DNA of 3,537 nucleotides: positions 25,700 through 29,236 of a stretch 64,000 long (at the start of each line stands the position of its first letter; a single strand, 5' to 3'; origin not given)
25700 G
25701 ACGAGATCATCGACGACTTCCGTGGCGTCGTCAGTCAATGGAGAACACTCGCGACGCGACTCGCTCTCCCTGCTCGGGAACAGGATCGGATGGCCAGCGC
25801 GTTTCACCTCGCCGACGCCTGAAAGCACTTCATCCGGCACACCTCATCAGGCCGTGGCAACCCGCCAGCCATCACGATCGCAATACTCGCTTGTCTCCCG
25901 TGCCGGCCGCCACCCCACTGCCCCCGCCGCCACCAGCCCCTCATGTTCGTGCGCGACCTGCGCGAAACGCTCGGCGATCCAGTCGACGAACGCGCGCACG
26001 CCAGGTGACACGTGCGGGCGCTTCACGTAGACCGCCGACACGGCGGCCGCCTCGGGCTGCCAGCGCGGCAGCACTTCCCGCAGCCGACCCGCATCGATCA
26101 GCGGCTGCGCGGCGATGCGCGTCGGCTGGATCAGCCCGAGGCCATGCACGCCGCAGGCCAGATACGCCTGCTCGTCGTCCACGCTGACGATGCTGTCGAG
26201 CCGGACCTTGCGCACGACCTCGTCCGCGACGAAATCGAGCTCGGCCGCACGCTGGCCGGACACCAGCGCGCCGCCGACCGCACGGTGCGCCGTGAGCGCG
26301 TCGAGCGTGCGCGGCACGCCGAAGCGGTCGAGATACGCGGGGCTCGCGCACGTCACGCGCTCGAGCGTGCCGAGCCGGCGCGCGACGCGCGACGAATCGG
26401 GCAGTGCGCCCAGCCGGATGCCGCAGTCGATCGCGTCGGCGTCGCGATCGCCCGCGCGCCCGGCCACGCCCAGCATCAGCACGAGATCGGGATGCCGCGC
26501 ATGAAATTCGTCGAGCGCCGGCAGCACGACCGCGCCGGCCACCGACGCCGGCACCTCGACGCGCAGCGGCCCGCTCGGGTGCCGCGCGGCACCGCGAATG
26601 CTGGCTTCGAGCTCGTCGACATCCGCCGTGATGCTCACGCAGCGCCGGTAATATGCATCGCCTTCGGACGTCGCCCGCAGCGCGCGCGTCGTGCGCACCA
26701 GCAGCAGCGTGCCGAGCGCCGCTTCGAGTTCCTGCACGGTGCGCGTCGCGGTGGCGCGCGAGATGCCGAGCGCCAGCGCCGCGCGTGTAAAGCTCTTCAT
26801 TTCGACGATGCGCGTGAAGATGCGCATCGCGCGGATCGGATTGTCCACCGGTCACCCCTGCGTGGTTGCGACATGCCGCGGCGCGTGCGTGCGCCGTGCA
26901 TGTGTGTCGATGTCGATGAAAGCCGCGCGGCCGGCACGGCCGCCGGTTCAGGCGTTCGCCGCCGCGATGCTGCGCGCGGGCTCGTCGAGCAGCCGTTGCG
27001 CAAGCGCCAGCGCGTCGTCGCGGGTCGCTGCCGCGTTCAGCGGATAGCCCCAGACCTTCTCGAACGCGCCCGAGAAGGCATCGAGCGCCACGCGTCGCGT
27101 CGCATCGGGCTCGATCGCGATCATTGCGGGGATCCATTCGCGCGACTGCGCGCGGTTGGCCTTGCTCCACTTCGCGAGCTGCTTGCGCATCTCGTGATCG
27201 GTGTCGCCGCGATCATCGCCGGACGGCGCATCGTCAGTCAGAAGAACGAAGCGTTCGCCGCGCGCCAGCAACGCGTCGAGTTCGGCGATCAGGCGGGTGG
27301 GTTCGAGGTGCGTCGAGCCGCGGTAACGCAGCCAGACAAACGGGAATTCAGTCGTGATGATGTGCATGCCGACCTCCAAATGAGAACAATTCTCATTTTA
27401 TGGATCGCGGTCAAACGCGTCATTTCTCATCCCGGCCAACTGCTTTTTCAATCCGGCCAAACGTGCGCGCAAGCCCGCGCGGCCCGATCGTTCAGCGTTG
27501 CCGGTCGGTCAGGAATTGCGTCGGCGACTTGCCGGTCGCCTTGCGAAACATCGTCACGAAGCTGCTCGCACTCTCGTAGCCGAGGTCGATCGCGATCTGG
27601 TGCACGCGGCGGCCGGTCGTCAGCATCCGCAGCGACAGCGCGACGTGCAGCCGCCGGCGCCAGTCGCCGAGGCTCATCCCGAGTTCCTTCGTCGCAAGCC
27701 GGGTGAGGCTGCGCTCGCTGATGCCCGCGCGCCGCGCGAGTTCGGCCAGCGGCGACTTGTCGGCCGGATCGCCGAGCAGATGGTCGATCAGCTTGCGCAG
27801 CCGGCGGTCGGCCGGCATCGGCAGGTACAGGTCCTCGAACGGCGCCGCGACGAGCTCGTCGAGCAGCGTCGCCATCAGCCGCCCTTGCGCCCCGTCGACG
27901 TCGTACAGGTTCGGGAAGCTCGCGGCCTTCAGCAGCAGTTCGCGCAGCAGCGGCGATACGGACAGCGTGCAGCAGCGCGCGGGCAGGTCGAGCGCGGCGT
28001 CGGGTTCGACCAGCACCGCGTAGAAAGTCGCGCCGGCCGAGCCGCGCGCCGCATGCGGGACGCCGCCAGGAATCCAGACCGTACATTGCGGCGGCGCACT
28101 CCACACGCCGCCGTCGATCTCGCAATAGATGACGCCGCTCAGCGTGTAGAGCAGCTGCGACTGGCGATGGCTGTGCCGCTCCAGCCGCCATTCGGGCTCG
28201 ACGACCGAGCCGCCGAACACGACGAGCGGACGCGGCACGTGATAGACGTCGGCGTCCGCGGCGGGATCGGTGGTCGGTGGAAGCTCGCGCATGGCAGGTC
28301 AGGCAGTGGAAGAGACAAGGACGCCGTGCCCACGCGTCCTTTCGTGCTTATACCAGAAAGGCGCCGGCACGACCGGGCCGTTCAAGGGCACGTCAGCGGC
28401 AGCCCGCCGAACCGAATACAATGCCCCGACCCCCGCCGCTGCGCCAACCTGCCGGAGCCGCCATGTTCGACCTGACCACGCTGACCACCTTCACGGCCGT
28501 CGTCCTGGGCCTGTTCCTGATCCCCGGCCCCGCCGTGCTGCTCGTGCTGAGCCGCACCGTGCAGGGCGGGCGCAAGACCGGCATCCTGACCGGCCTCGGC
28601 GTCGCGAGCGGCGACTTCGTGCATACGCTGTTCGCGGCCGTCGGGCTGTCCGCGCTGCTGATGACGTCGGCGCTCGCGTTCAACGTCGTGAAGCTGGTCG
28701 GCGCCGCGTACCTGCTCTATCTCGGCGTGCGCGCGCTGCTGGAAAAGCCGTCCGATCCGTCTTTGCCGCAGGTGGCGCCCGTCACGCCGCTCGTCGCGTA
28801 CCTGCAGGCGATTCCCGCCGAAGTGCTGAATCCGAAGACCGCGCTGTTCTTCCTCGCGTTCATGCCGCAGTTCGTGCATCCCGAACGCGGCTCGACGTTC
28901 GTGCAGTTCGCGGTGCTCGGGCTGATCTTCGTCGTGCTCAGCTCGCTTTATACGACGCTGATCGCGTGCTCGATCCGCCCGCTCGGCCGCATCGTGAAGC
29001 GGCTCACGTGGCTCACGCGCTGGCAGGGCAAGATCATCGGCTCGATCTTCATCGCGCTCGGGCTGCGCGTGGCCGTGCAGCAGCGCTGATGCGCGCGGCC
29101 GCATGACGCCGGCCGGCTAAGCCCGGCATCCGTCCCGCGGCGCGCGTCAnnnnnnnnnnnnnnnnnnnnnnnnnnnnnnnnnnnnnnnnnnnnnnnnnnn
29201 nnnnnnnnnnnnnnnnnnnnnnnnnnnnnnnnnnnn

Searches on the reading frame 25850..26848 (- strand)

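Call 51: search_protein_families(library=pfam, proteins=[window:25850-26848:-], max_evalue=0.00001)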
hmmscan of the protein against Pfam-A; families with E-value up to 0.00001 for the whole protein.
window:25850-26848:- (333 aa): 2 families
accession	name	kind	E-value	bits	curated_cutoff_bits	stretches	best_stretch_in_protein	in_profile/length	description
PF03466.25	LysR_substrate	-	1.6e-27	96.7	28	1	89-295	2-208/209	LysR substrate binding domain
PF00126.33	HTH_1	-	2.1e-15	56.8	26.6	1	5-63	1-59/60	Bacterial regulatory helix-turn-helix protein, lysR family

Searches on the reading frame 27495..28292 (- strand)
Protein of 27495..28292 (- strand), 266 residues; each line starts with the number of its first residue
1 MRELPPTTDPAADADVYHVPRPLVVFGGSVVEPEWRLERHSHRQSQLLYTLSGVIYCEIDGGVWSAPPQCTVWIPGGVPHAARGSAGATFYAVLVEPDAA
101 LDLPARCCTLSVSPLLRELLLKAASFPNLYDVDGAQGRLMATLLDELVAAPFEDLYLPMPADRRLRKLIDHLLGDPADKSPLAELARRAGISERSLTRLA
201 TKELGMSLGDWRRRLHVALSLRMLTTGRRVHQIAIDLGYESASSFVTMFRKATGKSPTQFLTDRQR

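Call 51: search_protein_families(library=pfam, proteins=[window:27495-28292:-], max_evalue=0.00001)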
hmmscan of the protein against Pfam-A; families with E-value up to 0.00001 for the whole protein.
window:27495-28292:- (266 aa): 4 families
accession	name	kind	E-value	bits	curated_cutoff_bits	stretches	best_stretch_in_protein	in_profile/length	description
PF12833.13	HTH_18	-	7.9e-22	77.8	33.6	1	185-261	1-78/80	Helix-turn-helix domain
PF00165.29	HTH_AraC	-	3.2e-13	49.9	26.6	1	225-262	6-42/42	Bacterial regulatory helix-turn-helix proteins, AraC family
PF02311.25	AraC_binding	-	1.1e-10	41.8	21.1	1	27-117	6-98/135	AraC-like ligand binding domain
PF07883.17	Cupin_2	-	3.6e-07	30.2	27.2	1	31-83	5-57/70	Cupin domain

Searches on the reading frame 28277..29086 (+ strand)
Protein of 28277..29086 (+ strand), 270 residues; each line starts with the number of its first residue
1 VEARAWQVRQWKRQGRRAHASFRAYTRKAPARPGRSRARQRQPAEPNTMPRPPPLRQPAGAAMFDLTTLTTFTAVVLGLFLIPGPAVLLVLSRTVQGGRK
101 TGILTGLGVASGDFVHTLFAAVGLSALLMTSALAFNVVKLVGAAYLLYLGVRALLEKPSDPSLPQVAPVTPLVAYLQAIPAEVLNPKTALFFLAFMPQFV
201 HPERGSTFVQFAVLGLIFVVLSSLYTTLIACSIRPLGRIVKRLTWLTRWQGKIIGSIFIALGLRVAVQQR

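Call 51: search_protein_families(library=pfam, proteins=[window:28277-29086:+], max_evalue=0.00001)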
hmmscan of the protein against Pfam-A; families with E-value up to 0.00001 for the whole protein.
window:28277-29086:+ (270 aa): 1 family
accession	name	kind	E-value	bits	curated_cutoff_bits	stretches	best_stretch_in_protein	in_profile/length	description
PF01810.24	LysE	-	4.8e-31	108.2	25.6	1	79-268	3-192/193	LysE type translocator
